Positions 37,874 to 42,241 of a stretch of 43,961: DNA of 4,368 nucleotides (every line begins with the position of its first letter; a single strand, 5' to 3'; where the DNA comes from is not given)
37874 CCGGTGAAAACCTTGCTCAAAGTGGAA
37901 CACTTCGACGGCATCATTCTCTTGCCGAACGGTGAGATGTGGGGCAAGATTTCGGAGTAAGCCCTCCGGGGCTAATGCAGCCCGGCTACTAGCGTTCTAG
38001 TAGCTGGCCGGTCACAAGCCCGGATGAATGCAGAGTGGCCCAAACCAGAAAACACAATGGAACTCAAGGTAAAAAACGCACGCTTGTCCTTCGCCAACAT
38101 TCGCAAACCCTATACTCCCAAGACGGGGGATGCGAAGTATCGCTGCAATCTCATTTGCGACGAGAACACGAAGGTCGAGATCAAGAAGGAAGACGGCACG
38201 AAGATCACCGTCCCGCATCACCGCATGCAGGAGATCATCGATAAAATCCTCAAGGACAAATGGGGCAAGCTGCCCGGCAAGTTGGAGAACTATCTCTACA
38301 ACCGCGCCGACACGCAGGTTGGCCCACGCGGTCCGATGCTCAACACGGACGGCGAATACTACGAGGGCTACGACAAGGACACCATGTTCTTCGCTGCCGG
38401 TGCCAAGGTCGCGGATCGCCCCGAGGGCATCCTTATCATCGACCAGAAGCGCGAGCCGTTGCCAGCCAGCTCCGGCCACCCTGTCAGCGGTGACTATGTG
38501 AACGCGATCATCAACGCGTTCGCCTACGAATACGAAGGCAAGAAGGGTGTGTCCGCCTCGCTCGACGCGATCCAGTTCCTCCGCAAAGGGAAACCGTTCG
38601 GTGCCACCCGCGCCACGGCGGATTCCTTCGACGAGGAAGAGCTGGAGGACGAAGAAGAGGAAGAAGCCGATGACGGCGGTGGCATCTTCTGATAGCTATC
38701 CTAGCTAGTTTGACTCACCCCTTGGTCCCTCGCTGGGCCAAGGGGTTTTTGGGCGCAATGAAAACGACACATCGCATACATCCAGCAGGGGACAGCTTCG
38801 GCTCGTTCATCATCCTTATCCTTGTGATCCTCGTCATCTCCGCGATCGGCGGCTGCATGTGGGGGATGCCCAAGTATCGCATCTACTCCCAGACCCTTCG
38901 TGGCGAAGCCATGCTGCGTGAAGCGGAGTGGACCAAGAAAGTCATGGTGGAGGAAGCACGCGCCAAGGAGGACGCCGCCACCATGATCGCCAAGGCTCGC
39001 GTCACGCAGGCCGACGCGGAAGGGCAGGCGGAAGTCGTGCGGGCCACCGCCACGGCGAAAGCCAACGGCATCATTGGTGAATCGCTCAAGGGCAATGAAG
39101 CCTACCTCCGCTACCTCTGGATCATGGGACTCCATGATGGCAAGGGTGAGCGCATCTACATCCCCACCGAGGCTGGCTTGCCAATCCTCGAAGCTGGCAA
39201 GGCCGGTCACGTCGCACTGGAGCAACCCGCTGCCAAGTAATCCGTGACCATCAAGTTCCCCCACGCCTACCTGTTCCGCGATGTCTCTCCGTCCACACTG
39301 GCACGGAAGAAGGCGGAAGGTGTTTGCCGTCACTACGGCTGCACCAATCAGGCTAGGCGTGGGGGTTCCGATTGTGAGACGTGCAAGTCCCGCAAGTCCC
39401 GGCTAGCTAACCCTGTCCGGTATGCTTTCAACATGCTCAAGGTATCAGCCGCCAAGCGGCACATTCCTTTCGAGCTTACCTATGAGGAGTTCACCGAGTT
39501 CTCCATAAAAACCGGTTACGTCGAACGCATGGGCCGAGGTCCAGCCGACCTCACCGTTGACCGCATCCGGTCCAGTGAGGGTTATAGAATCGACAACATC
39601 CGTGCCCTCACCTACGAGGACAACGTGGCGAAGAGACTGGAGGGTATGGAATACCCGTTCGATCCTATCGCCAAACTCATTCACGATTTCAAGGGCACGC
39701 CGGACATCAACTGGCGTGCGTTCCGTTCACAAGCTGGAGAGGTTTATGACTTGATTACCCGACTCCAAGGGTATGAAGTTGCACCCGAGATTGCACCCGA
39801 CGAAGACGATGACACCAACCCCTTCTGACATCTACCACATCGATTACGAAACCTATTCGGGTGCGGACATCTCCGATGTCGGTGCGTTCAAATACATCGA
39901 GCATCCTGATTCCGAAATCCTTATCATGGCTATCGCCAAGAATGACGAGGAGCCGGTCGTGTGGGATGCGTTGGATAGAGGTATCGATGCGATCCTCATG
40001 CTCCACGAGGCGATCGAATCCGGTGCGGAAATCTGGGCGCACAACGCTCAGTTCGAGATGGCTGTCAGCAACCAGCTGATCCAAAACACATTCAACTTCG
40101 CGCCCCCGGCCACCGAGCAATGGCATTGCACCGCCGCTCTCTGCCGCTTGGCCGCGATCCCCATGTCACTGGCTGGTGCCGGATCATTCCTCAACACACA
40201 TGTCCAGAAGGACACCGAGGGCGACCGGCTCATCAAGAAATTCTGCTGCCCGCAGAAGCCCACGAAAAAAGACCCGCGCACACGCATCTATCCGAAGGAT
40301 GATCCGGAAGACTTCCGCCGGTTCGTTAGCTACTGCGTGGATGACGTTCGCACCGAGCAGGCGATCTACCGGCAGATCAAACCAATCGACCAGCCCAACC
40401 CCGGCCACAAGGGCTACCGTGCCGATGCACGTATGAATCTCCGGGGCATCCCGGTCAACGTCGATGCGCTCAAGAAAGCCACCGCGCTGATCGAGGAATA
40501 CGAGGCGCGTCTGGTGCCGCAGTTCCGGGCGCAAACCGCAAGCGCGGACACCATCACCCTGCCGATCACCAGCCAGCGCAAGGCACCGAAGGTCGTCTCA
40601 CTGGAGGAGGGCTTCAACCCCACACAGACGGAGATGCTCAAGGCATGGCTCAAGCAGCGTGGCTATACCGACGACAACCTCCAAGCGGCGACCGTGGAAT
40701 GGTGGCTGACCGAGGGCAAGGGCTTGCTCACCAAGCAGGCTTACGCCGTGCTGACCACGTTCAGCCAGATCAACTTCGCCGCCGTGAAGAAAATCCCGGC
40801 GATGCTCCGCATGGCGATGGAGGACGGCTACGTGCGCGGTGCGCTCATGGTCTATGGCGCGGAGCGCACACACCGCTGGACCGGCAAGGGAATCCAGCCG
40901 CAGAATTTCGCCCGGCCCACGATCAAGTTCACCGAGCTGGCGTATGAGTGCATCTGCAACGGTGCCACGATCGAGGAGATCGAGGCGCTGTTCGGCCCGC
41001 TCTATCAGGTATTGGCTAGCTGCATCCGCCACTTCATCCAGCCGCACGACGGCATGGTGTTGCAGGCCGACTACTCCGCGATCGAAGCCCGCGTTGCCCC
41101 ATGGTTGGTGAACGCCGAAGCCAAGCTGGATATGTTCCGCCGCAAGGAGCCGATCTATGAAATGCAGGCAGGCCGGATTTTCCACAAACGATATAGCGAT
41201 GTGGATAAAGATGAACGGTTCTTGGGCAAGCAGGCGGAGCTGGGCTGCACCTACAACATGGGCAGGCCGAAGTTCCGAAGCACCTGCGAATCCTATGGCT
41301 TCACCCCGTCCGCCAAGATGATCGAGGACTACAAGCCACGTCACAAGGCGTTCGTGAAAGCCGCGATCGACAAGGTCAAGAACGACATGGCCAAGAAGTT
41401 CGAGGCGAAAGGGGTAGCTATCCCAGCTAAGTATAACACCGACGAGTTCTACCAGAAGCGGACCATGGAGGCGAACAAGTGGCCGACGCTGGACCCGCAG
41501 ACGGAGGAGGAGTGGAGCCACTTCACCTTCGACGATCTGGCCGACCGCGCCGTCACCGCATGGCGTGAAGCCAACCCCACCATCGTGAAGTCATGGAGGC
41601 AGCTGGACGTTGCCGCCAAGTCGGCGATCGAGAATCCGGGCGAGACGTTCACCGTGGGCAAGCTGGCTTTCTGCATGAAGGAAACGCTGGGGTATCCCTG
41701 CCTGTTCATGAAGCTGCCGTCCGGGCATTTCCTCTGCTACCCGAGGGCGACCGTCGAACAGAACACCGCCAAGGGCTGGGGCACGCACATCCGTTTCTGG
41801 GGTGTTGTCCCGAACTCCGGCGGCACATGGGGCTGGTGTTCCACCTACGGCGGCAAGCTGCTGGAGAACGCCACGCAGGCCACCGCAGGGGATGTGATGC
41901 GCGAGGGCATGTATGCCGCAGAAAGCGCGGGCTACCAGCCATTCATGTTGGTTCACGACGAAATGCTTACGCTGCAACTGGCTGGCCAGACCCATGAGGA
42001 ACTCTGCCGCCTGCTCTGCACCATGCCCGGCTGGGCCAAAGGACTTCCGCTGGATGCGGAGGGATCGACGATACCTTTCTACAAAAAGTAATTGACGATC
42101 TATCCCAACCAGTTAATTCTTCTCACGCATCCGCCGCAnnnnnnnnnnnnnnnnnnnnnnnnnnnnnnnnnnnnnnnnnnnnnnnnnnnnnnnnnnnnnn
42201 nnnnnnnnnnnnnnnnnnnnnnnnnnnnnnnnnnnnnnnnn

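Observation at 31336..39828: A shared acidic, Phe-terminated C-terminal tip on five replication-arm proteins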

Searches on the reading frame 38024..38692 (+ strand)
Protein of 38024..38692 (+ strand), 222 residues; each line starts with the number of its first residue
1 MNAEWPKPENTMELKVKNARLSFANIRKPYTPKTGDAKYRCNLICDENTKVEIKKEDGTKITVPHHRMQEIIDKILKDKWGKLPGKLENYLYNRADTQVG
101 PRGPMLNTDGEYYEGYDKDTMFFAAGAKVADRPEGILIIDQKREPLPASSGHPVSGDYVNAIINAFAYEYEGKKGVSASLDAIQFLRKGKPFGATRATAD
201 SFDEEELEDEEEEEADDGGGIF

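Call 5: search_protein_families(library=pfam, proteins=[window:38024-38692:+], max_evalue=0.01)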
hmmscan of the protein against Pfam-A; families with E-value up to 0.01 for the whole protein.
window:38024-38692:+ (222 aa): 1 family
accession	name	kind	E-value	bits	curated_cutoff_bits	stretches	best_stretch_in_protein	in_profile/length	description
PF10991.15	Enc34_ssDNA-bd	-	8.6e-26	91.1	26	1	13-210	2-174/176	Enterobacter phage Enc34, ssDNA-binding protein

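Call 6: search_protein_families(library=phrogs, proteins=[window:38024-38692:+], max_evalue=0.001)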
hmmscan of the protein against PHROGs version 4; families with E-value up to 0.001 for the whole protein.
window:38024-38692:+ (222 aa): 2 families
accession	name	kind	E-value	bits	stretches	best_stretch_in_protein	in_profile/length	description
phrog_112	-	DNA, RNA and nucleotide metabolism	1.3e-32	114.6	1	10-216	18-205/265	Gp2.5-like ssDNA binding protein and ssDNA annealing protein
phrog_4787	-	DNA, RNA and nucleotide metabolism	0.00028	21.5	0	156-192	111-147/163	single strand annealing protein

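Call 54: find_homologous_proteins(query=window:38024-38689:+, max_evalue=1e-10)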
Query window:38024-38689:+ (222 aa): 30 proteins with E <= 1e-10 among 303 candidates.
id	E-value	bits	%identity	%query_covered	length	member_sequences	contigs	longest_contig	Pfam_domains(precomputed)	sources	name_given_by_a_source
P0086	2.6e-138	477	100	95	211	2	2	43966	PF10991.16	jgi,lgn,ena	-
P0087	3.0e-90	320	68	86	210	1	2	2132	PF10991.16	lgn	-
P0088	7.9e-88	312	62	90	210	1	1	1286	PF10991.16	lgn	-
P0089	1.1e-85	305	63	86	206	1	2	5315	PF10991.16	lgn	-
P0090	1.2e-85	305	64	86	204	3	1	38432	PF10991.16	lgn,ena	-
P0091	4.9e-84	300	61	86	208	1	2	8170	PF10991.16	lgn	-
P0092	2.4e-83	298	59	86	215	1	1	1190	PF10991.16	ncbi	-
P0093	2.3e-82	294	62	85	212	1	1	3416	PF10991.16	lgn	-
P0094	1.5e-81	292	60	86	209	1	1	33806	PF10991.16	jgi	-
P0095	3.5e-81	290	65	82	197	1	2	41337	PF10991.16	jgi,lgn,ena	jgi:hypothetical protein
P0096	7.0e-81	289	63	86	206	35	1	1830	PF10991.16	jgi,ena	jgi:hypothetical protein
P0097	4.7e-80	287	62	86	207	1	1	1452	PF10991.16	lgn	-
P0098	6.3e-80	286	61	92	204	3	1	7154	PF10991.16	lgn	-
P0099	1.9e-79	285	64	86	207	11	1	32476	PF10991.16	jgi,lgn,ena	-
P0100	6.2e-78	280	61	92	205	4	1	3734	PF10991.16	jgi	jgi:hypothetical protein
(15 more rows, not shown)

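Call 63: predict_structure(alignment_id=A4)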
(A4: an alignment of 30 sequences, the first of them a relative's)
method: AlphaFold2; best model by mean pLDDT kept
length: 211 residues; sequences in the alignment: 30
mean_pLDDT: 90.0   pTM: 0.81
mean pLDDT of the five models: 90.0, 88.9, 88.3, 87.7, 87.0
residues with pLDDT >= 90: 163; 70-90: 26; 50-70: 15; < 50: 7
segments of 3 or more residues with pLDDT < 50: 205-211
pLDDT, mean of each block of 10 residues (from residue 1): 98 92 93 98 92 98 97 96 95 95 96 97 95 89 96 97 97 95 73 62 46 41
secondary structure, 60 per line:
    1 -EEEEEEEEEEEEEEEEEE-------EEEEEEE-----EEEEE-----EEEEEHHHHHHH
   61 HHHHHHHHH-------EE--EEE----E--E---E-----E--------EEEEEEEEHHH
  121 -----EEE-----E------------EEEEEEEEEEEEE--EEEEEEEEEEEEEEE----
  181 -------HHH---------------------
elements in order: E2-19 E27-33 E39-43 E49-53 H54-69 E81-83 E110-117 E126-128 E147-159 E162-176

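Call 94: fold_search(model_id=the predicted structure, library=pdb)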
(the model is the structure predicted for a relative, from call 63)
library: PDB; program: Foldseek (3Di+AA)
matches with E <= 10: 707; with E <= 0.001: 9
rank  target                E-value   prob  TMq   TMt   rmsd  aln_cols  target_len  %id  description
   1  4klk                  8.7e-10  1.00  0.57  0.70   6.2       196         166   24  Phage-related protein DUF2815 from Enterococcus faecalis (released 2013-05-22)
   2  5odl_A                1.5e-09  1.00  0.54  0.64   6.3       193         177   18  Single-stranded DNA-binding protein from bacteriophage Enc34 in complex with ssDNA (released 2017-10-25)
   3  5odj                  1.8e-09  1.00  0.54  0.63   6.7       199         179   18  Single-stranded DNA-binding protein from bacteriophage Enc34 (released 2017-10-25)
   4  4jg2                  1.5e-08  1.00  0.51  0.57   8.1       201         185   22  Structure of phage-related protein from Bacillus cereus ATCC 10987 (released 2013-03-27)
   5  5odk_C                1.7e-08  1.00  0.54  0.65   5.6       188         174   20  Single-stranded DNA-binding protein from bacteriophage Enc34, C-terminal truncation (released 2017-10-25)
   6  5odk_B                1.7e-08  1.00  0.51  0.61   6.6       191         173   20  Single-stranded DNA-binding protein from bacteriophage Enc34, C-terminal truncation (released 2017-10-25)
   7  5odk_A                2.6e-07  1.00  0.52  0.62   6.5       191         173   19  Single-stranded DNA-binding protein from bacteriophage Enc34, C-terminal truncation (released 2017-10-25)
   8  1je5_B                9.3e-07  1.00  0.43  0.49   8.3       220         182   13  Crystal Structure of gp2.5, a Single-Stranded DNA Binding Protein Encoded by Bacteriophage T7 (released 2001-08-22)
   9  1je5_A                2.5e-06  1.00  0.46  0.52   8.2       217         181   11  Crystal Structure of gp2.5, a Single-Stranded DNA Binding Protein Encoded by Bacteriophage T7 (released 2001-08-22)
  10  3afp_A                4.2e-02  0.69  0.24  0.39   9.8       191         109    9  Crystal structure of the single-stranded DNA binding protein from Mycobacterium leprae (Form I) (released 2010-10-06)
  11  6cqo_D                7.0e-02  0.38  0.19  0.34  10.9       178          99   11  Crystal Structure of mitochondrial single-stranded DNA binding proteins from S. cerevisiae (SeMet Labeled), Rim1 (Form (released 2018-05-30)
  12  1se8                  8.2e-02  0.82  0.25  0.25   8.9       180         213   10  Structure of single-stranded DNA-binding protein (SSB) from D. radiodurans (released 2004-06-15)
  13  9dei_L                8.2e-02  0.57  0.27  0.37  11.5       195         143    7  Trypanosoma brucei mitochondrial RNA-editing catalytic complex 1, U-deletion (RECC1) (released 2026-01-21)
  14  4dam_K                1.1e-01  0.51  0.25  0.39   9.0       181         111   12  Crystal structure of small single-stranded DNA-binding protein from Streptomyces coelicolor (released 2013-01-16)
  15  3dm3_A                1.2e-01  0.60  0.22  0.39   8.5       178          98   10  Crystal structure of a domain of a Replication factor A protein, from Methanocaldococcus jannaschii. NorthEast Structu (released 2008-08-26)
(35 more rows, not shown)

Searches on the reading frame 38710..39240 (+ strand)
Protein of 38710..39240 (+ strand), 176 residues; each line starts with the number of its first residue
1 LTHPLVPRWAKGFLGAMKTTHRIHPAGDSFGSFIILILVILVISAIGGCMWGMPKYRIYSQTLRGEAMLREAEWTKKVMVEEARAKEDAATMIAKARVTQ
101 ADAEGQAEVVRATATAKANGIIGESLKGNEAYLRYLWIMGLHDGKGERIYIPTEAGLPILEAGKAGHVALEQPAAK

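Call 72: search_protein_families(library=pfam, proteins=[window:38710-39240:+], max_evalue=0.01)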
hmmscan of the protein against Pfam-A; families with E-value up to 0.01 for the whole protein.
window:38710-39240:+ (176 aa): 0 families

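Call 73: search_protein_families(library=phrogs, proteins=[window:38710-39240:+], max_evalue=0.001)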
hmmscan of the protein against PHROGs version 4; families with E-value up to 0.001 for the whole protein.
window:38710-39240:+ (176 aa): 2 families
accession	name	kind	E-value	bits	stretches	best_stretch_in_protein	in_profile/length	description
phrog_11227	-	other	3.6e-43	147.8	2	101-168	67-135/138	protease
phrog_200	-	other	6.9e-05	23.1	1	78-135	274-328/379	lipoprotein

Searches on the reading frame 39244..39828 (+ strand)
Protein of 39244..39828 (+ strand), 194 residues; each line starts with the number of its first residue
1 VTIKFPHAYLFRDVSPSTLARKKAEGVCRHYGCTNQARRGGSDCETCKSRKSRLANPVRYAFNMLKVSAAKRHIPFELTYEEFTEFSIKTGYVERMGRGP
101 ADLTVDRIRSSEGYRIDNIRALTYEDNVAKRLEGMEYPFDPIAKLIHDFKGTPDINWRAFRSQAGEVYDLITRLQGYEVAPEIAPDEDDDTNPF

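Call 5: search_protein_families(library=pfam, proteins=[window:39244-39828:+], max_evalue=0.01)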
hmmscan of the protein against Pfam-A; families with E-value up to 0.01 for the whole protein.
window:39244-39828:+ (194 aa): 0 families

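Call 6: search_protein_families(library=phrogs, proteins=[window:39244-39828:+], max_evalue=0.001)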
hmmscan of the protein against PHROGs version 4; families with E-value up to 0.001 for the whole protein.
window:39244-39828:+ (194 aa): 5 families
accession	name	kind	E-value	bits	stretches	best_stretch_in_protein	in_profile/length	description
phrog_3322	-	DNA, RNA and nucleotide metabolism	5.9e-10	40.2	1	31-130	22-133/162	endonuclease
phrog_1035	-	DNA, RNA and nucleotide metabolism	6.1e-07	30.6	1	42-131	90-211/271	endonuclease VII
phrog_16521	-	unknown function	1e-05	26.8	1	56-128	5-77/178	-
phrog_3118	-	DNA, RNA and nucleotide metabolism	4.8e-05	23.9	1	61-125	17-91/287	HNH endonuclease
phrog_3377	-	DNA, RNA and nucleotide metabolism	0.00011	23.1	1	90-131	52-94/196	HNH endonuclease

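Call 89: search_protein_families(library=ncbifam, proteins=[window:39244-39828:+], max_evalue=0.01)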
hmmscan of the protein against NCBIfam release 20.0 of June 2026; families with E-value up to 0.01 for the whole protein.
window:39244-39828:+ (194 aa): 0 families

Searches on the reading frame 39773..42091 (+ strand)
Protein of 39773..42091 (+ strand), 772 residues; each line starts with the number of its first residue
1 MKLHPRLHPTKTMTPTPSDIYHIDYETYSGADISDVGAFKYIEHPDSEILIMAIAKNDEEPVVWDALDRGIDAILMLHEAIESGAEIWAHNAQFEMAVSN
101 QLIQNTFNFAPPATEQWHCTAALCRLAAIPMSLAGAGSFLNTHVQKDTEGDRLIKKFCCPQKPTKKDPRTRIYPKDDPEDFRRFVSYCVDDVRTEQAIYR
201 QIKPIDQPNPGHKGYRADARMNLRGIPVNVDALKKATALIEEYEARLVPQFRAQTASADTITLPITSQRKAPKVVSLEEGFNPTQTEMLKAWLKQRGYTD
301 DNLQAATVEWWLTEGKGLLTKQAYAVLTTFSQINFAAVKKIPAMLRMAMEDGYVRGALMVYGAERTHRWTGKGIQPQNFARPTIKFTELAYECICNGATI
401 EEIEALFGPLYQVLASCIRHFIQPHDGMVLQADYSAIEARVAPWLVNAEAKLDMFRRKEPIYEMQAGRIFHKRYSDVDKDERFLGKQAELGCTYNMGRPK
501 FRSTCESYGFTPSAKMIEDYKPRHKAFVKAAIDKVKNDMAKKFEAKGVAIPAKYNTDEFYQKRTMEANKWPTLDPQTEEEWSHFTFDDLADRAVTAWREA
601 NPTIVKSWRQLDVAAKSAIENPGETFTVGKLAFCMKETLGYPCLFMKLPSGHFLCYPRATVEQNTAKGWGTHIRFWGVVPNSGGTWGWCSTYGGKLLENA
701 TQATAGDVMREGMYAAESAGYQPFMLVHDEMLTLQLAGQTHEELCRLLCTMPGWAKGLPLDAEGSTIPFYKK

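Call 5: search_protein_families(library=pfam, proteins=[window:39773-42091:+], max_evalue=0.01)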
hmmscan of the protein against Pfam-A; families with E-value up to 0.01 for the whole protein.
window:39773-42091:+ (772 aa): 1 family
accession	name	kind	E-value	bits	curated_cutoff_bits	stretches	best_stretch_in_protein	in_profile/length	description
PF00476.26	DNA_pol_A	-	9.8e-13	48.2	34.3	1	417-542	140-265/381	DNA polymerase family A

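Call 6: search_protein_families(library=phrogs, proteins=[window:39773-42091:+], max_evalue=0.001)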
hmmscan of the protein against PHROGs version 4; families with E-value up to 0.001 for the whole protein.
window:39773-42091:+ (772 aa): 3 families
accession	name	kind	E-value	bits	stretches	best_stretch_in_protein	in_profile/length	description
phrog_17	-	DNA, RNA and nucleotide metabolism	2.3e-81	275.4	1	16-765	668-1225/1445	DNA polymerase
phrog_7766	-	DNA, RNA and nucleotide metabolism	1.6e-40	139.6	1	591-772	9-185/186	DNA polymerase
phrog_10285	-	DNA, RNA and nucleotide metabolism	6e-40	138.3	2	591-772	147-320/321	DNA polymerase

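Call 49: search_solved_structures(query=A3, max_evalue=0.001, show_alignments=0)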
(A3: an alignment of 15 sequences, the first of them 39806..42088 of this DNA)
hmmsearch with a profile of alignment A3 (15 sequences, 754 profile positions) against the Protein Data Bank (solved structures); distinct sequences matched with E-value up to 0.001: 71 (the best 60 are shown).
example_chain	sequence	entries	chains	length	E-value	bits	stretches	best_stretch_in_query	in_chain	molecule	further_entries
8jrb_A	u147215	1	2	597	2.5e-13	52.3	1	405-529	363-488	DNA polymerase I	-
1bgx_T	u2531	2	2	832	7.9e-10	40.7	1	403-510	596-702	TAQ DNA POLYMERASE | PROTEIN (TAQ POLYMERASE)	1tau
1taq_A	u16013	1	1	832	9.6e-10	40.5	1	403-510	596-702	TAQ DNA POLYMERASE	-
5o7t_A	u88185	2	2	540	1.3e-09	40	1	403-510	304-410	DNA polymerase I, thermostable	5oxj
8oo6_A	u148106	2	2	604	1.4e-09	39.9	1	404-481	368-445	DNA polymerase I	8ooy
1d8y_A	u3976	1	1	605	1.4e-09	39.9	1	404-481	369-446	DNA POLYMERASE I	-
1kln_A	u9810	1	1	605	1.4e-09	39.9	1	404-481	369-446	PROTEIN (DNA POLYMERASE I KLENOW FRAGMENT (E.C.2.7.7.7))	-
1d9d_A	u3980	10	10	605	1.4e-09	39.9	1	404-481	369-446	DNA POLYMERASE I | PROTEIN (DNA POLYMERASE I KLENOW FRAGMENT (E.C.2.7.7.7)) | PROTEIN (DNA POLYMERASE I-KLENOW FRAGMENT (E.C.2.7.7.7))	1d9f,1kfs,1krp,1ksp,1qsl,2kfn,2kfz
1dpi_A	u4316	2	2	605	1.4e-09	39.9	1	404-481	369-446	DNA POLYMERASE I KLENOW FRAGMENT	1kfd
2ktq_A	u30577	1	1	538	1.6e-09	39.8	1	403-510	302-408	PROTEIN (LARGE FRAGMENT OF DNA POLYMERASE I)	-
4ktq_A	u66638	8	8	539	1.6e-09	39.8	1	403-510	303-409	PROTEIN (LARGE FRAGMENT OF DNA POLYMERASE I) | DNA polymerase I, thermostable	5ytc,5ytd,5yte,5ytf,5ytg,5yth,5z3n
1qtm_A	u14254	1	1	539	1.6e-09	39.7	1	403-510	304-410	DNA POLYMERASE I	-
1qss_A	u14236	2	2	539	1.6e-09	39.7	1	403-510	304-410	DNA POLYMERASE I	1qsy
1jxe_A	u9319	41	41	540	1.6e-09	39.7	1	403-510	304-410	TAQ DNA POLYMERASE I | PROTEIN (LARGE FRAGMENT OF DNA POLYMERASE I) | DNA polymerase I, thermostable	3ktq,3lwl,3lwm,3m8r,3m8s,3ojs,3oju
6fbc_A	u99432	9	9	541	1.6e-09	39.7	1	403-510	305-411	DNA polymerase I, thermostable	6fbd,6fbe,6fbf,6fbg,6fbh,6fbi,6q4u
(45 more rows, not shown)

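Call 64: find_homologous_proteins(query=window:39809-42088:+, max_evalue=1e-30)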
Query window:39809-42088:+ (760 aa): 483 proteins with E <= 1e-30 among 8000 candidates; the best 120 are listed.
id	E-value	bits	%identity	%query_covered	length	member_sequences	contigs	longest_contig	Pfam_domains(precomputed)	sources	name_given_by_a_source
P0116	0.0e+0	1800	100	100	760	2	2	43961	PF00476.27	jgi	-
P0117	0.0e+0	1514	83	100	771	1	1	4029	PF00476.27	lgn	-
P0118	0.0e+0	1183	66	99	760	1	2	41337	PF00476.27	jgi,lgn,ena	-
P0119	0.0e+0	1147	66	99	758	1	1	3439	PF00476.27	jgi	-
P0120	0.0e+0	1145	65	100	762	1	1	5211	PF00476.27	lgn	-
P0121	0.0e+0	1095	63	99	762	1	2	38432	PF00476.27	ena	-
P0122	0.0e+0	1089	62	100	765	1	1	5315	PF00476.27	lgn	-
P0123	0.0e+0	1077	62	99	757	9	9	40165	PF00476.27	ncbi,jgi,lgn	jgi:DNA polymerase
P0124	0.0e+0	1070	63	99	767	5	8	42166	PF00476.27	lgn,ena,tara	tara:strand:- start:1130 stop:3433 length:2304 start_codon:yes stop_codon:yes gene_type:complete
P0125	0.0e+0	1053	61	100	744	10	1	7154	PF00476.27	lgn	-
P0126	0.0e+0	1050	61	99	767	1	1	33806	PF00476.27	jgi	-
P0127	0.0e+0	1040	61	99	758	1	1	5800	PF00476.27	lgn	-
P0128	0.0e+0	1038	60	99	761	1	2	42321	PF00476.27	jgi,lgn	-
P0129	0.0e+0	1021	59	99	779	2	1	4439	PF00476.27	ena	-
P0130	1.8e-295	1000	59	99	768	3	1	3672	PF00476.27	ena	-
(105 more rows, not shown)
